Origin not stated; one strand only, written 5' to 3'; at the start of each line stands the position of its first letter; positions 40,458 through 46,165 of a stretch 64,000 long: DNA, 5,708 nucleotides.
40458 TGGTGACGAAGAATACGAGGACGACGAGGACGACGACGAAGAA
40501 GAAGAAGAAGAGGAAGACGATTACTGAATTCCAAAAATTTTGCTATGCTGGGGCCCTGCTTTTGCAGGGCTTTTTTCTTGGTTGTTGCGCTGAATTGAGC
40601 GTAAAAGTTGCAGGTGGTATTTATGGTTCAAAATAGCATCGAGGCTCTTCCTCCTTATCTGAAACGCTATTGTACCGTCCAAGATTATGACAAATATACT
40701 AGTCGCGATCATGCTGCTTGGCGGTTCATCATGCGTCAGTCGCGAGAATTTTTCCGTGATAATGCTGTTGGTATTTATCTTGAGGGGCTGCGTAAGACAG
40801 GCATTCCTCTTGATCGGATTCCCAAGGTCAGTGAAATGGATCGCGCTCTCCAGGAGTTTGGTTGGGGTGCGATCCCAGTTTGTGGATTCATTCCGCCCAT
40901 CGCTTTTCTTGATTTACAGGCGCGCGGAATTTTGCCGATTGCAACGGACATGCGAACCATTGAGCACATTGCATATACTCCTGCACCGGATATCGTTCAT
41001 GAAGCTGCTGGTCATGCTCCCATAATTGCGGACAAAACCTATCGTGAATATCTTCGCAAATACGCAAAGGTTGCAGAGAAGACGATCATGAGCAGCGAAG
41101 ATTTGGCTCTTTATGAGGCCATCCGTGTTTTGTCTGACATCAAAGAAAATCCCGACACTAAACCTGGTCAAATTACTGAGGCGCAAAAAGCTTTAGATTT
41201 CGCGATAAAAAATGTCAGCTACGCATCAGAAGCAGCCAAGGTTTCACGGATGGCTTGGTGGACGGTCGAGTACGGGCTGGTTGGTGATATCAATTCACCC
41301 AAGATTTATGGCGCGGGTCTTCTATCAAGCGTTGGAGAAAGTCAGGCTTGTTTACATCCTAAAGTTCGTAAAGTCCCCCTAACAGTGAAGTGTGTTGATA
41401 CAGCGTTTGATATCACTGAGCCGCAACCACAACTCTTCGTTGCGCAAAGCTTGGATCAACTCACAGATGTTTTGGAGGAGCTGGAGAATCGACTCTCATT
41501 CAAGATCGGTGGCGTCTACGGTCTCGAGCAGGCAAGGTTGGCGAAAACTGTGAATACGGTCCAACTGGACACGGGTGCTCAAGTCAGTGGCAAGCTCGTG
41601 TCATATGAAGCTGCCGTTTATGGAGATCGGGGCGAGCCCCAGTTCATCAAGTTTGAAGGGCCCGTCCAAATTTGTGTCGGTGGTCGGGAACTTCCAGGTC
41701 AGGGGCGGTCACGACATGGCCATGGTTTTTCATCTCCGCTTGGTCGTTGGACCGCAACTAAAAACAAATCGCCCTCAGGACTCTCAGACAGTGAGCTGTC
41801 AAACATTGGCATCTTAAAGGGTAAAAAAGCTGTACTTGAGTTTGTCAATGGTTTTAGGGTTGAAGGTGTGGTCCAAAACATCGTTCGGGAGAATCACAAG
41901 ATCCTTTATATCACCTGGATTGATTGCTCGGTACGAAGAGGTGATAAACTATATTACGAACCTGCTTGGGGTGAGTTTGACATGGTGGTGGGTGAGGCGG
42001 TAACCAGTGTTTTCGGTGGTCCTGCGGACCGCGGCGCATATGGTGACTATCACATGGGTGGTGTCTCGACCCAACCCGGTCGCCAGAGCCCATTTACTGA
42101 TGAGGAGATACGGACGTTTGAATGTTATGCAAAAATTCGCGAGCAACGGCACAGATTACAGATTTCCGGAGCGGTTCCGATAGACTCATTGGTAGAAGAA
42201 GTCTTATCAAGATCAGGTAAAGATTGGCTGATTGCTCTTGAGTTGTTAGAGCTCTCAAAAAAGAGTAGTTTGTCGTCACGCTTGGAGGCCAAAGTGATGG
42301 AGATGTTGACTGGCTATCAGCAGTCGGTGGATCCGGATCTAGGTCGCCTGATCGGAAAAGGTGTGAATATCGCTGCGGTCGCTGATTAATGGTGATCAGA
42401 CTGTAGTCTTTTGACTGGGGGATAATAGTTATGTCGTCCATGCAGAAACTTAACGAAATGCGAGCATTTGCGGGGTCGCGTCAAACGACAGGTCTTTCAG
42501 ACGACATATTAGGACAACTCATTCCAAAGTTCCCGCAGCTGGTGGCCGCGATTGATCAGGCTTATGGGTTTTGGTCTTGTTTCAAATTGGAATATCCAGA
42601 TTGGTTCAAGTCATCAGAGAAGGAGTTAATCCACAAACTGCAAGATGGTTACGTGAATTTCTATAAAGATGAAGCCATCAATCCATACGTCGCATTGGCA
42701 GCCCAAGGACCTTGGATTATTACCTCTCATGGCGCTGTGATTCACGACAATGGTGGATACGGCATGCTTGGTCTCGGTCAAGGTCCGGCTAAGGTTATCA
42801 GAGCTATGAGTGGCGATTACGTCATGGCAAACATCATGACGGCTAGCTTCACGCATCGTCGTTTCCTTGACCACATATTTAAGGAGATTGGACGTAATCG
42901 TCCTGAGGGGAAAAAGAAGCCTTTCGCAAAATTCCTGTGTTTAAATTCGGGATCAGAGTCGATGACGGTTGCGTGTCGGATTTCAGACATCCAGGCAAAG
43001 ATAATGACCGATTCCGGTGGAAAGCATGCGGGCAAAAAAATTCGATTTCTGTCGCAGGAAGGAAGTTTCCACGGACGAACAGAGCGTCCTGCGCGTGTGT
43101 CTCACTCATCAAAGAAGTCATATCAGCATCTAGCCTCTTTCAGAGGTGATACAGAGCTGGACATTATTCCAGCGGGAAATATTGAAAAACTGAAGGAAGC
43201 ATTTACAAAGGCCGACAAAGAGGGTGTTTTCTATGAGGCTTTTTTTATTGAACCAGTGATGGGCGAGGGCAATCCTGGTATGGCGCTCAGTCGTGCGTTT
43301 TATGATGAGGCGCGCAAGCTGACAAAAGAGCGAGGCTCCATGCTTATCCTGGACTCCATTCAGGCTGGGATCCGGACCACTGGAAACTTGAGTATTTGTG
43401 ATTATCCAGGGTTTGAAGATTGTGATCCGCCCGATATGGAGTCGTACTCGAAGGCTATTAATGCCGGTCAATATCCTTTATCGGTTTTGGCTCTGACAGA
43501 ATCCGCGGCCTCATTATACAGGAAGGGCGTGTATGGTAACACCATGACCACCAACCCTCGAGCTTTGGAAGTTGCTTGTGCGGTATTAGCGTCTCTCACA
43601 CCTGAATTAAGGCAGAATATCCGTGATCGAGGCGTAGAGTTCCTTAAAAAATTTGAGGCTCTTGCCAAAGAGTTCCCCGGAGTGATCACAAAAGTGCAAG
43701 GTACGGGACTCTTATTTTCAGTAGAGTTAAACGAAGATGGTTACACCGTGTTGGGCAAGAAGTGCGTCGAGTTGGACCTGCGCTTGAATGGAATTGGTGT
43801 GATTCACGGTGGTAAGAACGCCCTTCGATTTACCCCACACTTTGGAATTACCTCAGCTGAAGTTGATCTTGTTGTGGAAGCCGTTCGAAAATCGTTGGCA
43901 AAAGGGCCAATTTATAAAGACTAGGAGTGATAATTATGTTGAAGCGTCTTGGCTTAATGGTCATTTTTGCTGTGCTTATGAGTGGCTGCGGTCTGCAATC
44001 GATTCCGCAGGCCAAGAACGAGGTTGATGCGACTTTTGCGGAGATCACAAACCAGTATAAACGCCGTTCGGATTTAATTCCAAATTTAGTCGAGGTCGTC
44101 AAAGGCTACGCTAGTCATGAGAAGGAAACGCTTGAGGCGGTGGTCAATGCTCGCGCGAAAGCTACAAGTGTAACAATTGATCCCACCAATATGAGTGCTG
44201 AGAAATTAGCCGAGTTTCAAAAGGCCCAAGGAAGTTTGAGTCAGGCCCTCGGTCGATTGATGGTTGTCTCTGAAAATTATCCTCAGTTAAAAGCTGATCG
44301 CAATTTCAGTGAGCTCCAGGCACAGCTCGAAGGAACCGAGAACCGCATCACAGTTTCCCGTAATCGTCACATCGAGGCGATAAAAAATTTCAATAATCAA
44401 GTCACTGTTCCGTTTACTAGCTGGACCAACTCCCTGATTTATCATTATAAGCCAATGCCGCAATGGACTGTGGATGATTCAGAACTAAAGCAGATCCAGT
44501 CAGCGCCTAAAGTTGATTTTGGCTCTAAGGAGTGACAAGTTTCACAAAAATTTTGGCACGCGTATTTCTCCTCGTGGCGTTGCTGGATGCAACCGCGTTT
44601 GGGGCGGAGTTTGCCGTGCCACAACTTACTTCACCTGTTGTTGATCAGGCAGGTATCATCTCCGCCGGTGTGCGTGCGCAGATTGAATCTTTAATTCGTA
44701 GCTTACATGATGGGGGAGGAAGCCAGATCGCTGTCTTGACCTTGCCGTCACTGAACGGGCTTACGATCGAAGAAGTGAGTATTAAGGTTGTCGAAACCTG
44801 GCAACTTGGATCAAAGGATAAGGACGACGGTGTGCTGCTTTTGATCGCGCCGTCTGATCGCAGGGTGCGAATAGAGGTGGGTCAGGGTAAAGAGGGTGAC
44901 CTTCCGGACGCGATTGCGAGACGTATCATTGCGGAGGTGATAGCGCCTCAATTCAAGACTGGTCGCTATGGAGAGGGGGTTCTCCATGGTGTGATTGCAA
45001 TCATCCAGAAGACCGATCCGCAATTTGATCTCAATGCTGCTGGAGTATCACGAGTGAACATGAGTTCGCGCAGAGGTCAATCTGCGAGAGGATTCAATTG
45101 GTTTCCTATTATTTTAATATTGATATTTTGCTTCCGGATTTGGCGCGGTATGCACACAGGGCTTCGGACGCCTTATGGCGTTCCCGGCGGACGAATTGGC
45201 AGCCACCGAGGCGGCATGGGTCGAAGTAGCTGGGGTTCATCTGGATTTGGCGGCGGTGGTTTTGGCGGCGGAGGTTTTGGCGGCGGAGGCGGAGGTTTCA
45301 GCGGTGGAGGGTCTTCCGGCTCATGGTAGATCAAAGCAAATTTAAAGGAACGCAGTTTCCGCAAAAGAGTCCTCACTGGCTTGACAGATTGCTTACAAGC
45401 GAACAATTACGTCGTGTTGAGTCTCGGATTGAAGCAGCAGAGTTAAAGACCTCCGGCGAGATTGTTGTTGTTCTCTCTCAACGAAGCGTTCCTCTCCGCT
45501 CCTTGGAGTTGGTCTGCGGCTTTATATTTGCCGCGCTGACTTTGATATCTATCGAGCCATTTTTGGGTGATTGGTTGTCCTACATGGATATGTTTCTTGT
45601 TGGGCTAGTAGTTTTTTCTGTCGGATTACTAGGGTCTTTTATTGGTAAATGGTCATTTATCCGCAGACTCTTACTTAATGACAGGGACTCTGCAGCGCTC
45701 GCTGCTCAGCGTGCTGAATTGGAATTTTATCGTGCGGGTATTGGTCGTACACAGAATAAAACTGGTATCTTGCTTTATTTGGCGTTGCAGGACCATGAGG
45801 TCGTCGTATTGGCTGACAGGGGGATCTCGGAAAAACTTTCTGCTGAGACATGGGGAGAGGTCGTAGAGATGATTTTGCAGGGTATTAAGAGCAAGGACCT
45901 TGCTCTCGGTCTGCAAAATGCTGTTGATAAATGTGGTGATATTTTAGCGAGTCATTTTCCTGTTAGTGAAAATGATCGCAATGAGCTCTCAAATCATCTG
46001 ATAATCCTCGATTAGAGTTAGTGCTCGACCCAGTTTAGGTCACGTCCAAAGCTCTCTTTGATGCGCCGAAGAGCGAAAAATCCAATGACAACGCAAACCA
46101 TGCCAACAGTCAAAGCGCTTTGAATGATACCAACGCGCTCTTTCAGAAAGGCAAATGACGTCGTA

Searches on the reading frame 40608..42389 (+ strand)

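Call 59: search_protein_families(library=pfam, proteins=[window:40608-42389:+], max_evalue=0.00001)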
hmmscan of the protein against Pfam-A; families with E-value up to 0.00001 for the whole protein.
window:40608-42389:+ (593 aa): 1 family
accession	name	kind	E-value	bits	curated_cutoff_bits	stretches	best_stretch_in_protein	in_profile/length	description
PF00351.26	Biopterin_H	-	6.4e-26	91.6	22.7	2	208-296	199-288/331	Biopterin-dependent aromatic amino acid hydroxylase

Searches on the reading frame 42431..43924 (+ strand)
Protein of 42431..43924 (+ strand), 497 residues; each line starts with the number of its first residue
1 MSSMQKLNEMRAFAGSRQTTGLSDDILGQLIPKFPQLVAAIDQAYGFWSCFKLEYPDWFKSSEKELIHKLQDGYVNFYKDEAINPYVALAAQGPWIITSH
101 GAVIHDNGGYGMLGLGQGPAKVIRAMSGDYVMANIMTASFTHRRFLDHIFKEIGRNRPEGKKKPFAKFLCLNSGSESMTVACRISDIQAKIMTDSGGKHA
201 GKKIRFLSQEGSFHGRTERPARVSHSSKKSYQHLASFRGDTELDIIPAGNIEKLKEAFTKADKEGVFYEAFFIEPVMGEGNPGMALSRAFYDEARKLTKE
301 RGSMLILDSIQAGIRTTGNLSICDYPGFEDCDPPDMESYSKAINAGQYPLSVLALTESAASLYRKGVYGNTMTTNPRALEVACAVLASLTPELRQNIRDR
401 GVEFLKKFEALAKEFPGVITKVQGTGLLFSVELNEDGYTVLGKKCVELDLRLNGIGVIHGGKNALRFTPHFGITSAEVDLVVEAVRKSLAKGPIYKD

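Call 59: search_protein_families(library=pfam, proteins=[window:42431-43924:+], max_evalue=0.00001)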
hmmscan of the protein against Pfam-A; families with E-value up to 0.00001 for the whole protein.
window:42431-43924:+ (497 aa): 1 family
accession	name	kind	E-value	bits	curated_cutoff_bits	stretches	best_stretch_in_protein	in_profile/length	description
PF00202.27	Aminotran_3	-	3.7e-37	128.4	30.5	1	89-487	14-401/403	Aminotransferase class-III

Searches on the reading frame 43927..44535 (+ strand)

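Call 59: search_protein_families(library=pfam, proteins=[window:43927-44535:+], max_evalue=0.00001)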
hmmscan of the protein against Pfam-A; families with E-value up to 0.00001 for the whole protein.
window:43927-44535:+ (202 aa): 1 family
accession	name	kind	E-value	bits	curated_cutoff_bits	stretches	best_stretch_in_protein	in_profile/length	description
PF04011.17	LemA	-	2.1e-49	167.6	26.2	1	37-198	2-149/149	LemA family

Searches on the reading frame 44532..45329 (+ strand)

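Call 59: search_protein_families(library=pfam, proteins=[window:44532-45329:+], max_evalue=0.00001)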
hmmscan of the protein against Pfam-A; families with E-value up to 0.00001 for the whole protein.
window:44532-45329:+ (265 aa): 1 family
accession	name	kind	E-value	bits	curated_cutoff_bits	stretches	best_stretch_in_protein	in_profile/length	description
PF04536.20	TPM_phosphatase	-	8.1e-37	126.5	22.1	1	36-159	1-124/125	TPM domain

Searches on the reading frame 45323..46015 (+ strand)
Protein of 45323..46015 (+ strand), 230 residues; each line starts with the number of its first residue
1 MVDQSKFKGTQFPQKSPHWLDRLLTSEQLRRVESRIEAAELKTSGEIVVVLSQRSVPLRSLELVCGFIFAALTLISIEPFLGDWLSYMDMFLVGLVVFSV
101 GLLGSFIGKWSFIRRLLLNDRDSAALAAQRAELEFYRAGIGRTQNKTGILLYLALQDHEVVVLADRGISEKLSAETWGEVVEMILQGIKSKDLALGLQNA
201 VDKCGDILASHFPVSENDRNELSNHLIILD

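Call 60: search_protein_families(library=pfam, proteins=[window:45323-46015:+], max_evalue=0.00001)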
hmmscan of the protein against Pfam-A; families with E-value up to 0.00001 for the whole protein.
window:45323-46015:+ (230 aa): 1 family
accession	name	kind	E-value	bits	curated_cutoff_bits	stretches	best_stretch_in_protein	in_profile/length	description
PF04536.20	TPM_phosphatase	-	1.2e-12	48.4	22.1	1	130-206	47-124/125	TPM domain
